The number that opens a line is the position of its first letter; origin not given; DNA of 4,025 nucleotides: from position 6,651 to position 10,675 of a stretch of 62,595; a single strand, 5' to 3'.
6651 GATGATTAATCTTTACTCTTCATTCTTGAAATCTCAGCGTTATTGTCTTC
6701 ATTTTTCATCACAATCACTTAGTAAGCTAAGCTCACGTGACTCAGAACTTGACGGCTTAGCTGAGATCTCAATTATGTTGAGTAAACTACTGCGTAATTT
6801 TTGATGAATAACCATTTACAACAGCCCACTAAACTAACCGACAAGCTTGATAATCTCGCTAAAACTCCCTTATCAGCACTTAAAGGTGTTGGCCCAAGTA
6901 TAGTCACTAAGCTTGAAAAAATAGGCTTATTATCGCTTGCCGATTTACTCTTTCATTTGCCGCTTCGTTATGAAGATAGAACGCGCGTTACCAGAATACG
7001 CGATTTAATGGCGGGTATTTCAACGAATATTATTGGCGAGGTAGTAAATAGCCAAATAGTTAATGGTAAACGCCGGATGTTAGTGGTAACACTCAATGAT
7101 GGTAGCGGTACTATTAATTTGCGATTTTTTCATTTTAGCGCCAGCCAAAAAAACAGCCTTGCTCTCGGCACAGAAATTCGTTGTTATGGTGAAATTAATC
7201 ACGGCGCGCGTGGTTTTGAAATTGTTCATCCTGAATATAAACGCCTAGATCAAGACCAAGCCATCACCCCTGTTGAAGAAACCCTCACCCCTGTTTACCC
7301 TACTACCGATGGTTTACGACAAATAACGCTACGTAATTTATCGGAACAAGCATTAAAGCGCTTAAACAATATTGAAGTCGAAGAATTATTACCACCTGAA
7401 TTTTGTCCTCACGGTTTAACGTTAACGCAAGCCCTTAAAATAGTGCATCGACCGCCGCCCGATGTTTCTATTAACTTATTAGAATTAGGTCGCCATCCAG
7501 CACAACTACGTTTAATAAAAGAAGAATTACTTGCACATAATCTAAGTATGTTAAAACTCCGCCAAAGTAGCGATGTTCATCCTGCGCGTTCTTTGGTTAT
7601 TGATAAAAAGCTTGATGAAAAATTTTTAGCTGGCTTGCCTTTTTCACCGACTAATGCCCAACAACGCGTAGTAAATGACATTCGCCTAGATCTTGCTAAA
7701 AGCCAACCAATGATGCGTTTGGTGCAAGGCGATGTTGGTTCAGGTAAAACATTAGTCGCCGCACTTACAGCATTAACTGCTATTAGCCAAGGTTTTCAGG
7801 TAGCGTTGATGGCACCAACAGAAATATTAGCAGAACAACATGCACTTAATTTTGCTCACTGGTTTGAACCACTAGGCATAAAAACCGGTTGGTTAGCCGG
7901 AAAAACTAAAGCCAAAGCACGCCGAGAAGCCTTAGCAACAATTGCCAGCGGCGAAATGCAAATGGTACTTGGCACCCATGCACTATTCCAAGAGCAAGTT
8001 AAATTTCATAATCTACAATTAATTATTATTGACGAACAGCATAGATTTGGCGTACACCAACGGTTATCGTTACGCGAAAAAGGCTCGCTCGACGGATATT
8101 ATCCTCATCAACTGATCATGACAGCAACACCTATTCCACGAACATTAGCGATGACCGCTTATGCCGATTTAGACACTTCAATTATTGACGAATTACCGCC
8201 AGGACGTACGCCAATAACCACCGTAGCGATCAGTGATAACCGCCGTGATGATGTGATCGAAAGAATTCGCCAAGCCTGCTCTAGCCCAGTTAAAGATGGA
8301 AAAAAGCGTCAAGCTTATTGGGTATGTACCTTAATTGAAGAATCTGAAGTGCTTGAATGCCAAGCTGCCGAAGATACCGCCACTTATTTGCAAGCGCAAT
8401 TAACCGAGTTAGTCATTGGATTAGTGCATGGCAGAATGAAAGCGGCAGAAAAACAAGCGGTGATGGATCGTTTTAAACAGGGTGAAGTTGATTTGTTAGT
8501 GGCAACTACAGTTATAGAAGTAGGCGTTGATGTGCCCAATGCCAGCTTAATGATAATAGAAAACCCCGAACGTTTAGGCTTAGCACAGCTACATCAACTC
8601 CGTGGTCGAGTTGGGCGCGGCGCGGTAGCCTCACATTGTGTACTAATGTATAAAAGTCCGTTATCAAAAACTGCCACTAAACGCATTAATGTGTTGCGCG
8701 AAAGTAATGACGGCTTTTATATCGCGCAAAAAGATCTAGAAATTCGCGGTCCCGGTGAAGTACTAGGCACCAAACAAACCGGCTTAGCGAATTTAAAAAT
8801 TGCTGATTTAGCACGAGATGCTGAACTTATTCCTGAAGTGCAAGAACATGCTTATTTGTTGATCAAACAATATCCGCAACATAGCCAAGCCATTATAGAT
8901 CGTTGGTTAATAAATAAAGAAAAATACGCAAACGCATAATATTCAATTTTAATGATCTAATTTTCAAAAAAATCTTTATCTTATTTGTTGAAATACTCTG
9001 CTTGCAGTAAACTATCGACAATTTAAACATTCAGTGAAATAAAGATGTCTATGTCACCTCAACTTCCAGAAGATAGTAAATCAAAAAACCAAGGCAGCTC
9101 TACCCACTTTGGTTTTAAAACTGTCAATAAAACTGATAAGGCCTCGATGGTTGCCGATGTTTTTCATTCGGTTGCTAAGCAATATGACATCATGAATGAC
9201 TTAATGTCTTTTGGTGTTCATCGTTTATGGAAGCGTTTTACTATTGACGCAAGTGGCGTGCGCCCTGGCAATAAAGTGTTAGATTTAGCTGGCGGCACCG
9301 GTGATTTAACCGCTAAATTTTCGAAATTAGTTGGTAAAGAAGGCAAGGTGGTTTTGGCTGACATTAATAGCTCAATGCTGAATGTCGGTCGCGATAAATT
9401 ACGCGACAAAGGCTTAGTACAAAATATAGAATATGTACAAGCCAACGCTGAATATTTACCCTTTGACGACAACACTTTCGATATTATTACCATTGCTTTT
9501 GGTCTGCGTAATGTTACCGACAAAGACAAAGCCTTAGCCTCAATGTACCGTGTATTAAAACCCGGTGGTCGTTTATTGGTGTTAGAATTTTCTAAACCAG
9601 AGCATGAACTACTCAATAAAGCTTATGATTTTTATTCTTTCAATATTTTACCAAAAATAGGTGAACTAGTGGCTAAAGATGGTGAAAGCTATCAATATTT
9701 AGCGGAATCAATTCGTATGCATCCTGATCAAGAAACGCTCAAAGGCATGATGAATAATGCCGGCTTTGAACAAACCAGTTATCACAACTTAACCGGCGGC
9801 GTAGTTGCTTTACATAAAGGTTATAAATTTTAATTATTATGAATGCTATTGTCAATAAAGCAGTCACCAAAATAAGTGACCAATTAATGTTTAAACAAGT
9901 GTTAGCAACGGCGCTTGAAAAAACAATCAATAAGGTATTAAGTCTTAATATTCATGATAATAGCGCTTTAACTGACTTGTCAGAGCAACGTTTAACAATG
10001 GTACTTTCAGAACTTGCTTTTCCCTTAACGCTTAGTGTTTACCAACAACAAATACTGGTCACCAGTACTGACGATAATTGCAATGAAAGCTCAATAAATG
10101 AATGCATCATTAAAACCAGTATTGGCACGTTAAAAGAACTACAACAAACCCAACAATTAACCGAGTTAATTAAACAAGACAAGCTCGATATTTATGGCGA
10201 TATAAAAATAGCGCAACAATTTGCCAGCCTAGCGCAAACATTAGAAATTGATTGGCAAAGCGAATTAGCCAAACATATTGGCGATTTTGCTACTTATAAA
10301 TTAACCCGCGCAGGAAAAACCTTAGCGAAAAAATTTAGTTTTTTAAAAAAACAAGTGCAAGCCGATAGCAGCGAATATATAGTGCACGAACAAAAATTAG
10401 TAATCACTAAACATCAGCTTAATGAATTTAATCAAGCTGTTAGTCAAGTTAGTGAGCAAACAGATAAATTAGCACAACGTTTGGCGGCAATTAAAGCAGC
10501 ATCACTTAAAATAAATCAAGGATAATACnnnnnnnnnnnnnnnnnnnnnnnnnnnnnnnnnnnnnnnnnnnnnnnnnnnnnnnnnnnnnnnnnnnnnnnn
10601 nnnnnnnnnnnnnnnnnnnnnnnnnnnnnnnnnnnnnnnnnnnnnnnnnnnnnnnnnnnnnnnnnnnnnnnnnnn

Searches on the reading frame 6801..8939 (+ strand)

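Call 5: search_protein_families(library=pfam, proteins=[window:6801-8939:+])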
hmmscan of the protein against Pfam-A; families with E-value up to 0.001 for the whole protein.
window:6801-8939:+ (712 aa): 10 families
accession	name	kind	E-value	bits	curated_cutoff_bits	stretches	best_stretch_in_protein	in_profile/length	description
PF00270.35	DEAD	-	3.2e-24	86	26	1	285-450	2-165/167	DEAD/DEAH box helicase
PF00271.37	Helicase_C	-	1.7e-23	83.4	23.5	1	503-606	16-108/110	Helicase conserved C-terminal domain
PF17191.10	RecG_wedge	-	1.9e-16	60.5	23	1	27-185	5-159/162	RecG wedge domain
PF19833.4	RecG_dom3_C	-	1.4e-13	51.1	26.8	1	636-696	2-63/87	ATP-dependent DNA helicase RecG, domain 3, C-terminal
PF04851.21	ResIII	-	6.4e-12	46.1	22.5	1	282-444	3-162/164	Type III restriction enzyme, res subunit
PF01336.31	tRNA_anti-codon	-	6.1e-11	42.5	27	1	77-147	3-73/75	OB-fold nucleic acid binding domain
PF13604.12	AAA_30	-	3.2e-07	30.7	27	1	297-424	12-108/191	AAA domain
PF07517.20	SecA_DEAD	-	8.4e-06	25.7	24.6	1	311-377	98-164/290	SecA DEAD-like domain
PF00176.29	SNF2-rel_dom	-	4.3e-05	23.2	24.9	1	311-449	25-168/290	SNF2-related domain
PF22590.2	Cas3-like_C_2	-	0.00015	22.4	27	1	521-606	13-103/106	CRISPR-associated nuclease/helicase Cas3, C-terminal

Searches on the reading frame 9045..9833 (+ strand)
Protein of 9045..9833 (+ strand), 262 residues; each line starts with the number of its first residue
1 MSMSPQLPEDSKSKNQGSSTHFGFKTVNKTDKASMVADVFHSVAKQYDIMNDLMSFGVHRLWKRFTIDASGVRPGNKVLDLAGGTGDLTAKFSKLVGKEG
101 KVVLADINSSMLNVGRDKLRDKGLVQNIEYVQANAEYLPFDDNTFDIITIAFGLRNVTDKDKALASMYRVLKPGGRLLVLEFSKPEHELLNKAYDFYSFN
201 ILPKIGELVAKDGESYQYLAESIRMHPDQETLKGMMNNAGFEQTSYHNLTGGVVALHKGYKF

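Call 5: search_protein_families(library=pfam, proteins=[window:9045-9833:+])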
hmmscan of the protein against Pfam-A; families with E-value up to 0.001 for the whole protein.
window:9045-9833:+ (262 aa): 10 families
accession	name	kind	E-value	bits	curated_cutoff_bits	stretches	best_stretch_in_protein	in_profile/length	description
PF01209.24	Ubie_methyltran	-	1.6e-105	352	20.1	1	32-261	5-233/233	ubiE/COQ5 methyltransferase family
PF13649.12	Methyltransf_25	-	1e-23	84.3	27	1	78-175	1-97/97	Methyltransferase domain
PF08241.18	Methyltransf_11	-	9.5e-22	77.9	21.2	1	79-179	1-95/95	Methyltransferase domain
PF13847.12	Methyltransf_31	-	1.4e-21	77.2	27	1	74-191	3-120/145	Methyltransferase domain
PF08242.18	Methyltransf_12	-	2.1e-14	54.5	30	1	79-177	1-98/98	Methyltransferase domain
PF13489.12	Methyltransf_23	-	1.5e-12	48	27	1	60-244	7-162/164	Methyltransferase domain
PF01135.25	PCMT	-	6.9e-07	29.7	20.3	1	72-179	71-171/210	Protein-L-isoaspartate(D-aspartate) O-methyltransferase (PCMT)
PF05175.20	MTS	-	2.2e-05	24.6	23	1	75-192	32-152/170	Methyltransferase small domain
PF20922.3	Anamorsin_N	-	0.00023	21.3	27.1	0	140-184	47-92/163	Anamorsin, N-terminal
PF00398.26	RrnaAD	-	0.00074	19.1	24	0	67-137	23-87/263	Ribosomal RNA adenine dimethylase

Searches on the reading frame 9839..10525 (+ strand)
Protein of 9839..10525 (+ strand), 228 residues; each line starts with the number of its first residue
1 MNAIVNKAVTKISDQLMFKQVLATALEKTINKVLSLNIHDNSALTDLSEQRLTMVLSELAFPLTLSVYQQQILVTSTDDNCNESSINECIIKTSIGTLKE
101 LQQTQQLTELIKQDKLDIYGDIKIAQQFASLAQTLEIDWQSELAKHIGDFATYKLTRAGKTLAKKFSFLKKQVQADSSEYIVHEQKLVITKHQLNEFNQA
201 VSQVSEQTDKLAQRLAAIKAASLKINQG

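Call 5: search_protein_families(library=pfam, proteins=[window:9839-10525:+])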
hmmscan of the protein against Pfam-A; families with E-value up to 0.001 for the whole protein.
window:9839-10525:+ (228 aa): 1 family
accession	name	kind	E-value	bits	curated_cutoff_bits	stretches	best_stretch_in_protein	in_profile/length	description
PF02036.22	SCP2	-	9e-11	42.5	21.3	1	31-132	2-100/101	SCP-2 sterol transfer family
